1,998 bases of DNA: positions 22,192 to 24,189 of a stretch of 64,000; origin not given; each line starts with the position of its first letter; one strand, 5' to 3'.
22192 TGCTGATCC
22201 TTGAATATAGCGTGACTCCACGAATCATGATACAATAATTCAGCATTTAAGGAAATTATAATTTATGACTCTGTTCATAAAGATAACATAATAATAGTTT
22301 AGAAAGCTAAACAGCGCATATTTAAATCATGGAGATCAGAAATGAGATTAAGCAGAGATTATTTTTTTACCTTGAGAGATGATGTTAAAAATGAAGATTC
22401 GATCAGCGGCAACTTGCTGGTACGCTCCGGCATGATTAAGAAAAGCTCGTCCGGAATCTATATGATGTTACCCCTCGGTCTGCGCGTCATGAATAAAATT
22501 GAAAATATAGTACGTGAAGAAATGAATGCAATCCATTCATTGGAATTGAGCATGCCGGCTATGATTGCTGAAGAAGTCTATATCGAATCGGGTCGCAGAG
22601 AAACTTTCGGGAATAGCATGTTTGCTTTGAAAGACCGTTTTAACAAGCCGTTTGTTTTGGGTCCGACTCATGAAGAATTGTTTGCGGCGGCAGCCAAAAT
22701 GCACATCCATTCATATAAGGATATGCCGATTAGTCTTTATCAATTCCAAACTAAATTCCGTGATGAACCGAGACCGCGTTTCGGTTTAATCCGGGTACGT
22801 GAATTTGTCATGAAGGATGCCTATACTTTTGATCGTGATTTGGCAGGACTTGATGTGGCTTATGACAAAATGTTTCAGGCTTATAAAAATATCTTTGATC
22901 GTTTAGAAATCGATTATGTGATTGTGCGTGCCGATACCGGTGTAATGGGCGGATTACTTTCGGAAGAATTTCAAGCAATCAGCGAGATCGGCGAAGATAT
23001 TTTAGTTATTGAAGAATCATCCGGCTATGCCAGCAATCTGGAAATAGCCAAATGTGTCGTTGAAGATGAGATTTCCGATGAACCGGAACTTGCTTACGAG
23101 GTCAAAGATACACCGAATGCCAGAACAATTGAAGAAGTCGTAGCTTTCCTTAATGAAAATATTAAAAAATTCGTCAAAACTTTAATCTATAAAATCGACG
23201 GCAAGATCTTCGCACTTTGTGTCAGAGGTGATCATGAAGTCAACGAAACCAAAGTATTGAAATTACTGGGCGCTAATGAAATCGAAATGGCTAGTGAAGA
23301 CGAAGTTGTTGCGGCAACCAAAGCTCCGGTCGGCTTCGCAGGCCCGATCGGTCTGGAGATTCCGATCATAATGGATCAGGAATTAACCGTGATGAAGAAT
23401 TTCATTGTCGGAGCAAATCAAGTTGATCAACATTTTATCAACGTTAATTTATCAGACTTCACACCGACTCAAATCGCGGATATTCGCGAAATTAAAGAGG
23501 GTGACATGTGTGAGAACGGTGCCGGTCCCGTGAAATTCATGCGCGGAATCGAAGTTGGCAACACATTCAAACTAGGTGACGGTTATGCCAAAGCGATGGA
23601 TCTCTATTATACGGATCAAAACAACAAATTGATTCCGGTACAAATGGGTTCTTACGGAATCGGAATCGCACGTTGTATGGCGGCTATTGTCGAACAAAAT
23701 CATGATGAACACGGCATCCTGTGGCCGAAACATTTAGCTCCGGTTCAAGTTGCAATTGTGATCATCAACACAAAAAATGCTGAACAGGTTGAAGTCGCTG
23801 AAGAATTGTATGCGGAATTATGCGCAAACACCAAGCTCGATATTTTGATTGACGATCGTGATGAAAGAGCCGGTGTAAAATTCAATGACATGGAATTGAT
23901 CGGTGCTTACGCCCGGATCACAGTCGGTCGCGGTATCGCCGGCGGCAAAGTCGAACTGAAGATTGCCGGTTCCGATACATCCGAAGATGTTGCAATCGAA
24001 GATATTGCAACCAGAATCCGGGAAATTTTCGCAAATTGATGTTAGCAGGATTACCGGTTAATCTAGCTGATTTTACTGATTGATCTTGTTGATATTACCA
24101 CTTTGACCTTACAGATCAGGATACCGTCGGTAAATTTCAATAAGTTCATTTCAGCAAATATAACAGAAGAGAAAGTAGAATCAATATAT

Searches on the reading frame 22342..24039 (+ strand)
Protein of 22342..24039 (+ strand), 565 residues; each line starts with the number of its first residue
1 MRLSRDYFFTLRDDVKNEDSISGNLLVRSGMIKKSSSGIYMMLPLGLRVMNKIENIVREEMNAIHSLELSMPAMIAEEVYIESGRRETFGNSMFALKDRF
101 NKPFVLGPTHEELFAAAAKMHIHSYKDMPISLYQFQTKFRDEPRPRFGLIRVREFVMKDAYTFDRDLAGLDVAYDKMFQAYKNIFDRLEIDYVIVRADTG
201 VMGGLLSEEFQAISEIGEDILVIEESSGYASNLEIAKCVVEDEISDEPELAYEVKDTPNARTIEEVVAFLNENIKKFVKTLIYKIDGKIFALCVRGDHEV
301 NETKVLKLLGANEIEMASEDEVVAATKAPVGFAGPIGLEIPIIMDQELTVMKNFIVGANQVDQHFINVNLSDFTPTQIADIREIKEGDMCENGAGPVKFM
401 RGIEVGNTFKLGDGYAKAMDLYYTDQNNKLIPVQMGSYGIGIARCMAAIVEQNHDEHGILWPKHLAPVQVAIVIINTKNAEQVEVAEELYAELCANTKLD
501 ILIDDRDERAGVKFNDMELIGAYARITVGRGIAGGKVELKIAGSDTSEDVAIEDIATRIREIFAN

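Call 12: find_encoding_contigs(protein=window:22342-24039:+, flank=10000, max_places=6)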
Protein window:22342-24039:+ (565 aa): 7 contigs read that carry it; 4 places shown.
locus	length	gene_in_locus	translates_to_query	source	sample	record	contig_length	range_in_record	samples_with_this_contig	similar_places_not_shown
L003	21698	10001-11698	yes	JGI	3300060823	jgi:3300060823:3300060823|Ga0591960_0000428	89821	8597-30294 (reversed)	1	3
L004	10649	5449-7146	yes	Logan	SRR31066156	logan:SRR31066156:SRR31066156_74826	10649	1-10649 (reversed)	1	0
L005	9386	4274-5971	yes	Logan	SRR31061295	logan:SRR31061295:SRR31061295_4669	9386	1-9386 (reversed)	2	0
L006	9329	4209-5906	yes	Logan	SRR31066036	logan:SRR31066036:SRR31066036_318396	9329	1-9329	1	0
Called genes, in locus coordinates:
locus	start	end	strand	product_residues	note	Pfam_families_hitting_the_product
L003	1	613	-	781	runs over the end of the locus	-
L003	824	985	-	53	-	-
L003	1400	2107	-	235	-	PF00072:Response_reg, PF00486:Trans_reg_C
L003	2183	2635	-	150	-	PF01592:NifU_N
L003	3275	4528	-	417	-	PF00266:Aminotran_5, PF00155:Aminotran_1_2, PF01041:DegT_DnrJ_EryC1 (weak), PF01053:Cys_Met_Meta_PP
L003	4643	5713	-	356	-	PF01458:SUFBD_core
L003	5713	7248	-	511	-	PF19295:SufBD_N (weak), PF01458:SUFBD_core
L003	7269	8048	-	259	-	PF02463:SMC_N (faint), PF00005:ABC_tran, PF13304:AAA_21 (faint)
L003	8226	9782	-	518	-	PF02446:Glyco_hydro_77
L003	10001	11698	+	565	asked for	PF00587:tRNA-synt_2b, PF04073:tRNA_edit, PF03129:HGTP_anticodon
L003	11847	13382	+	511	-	PF00528:BPD_transp_1, PF04069:OpuAC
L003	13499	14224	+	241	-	PF00005:ABC_tran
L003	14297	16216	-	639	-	PF05172:RRM_Nup35 (faint), PF08239:SH3_3 (faint), PF01523:PmbA_TldD_1st (faint), PF13354:Beta-lactamase2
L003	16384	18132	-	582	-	PF01523:PmbA_TldD_1st (faint), PF08239:SH3_3, PF05257:CHAP (weak)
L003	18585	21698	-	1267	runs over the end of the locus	PF05257:CHAP, PF08239:SH3_3 (faint)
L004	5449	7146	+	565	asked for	PF00587:tRNA-synt_2b, PF04073:tRNA_edit, PF03129:HGTP_anticodon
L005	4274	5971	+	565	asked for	PF00587:tRNA-synt_2b, PF04073:tRNA_edit, PF03129:HGTP_anticodon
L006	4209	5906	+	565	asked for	PF00587:tRNA-synt_2b, PF04073:tRNA_edit, PF03129:HGTP_anticodon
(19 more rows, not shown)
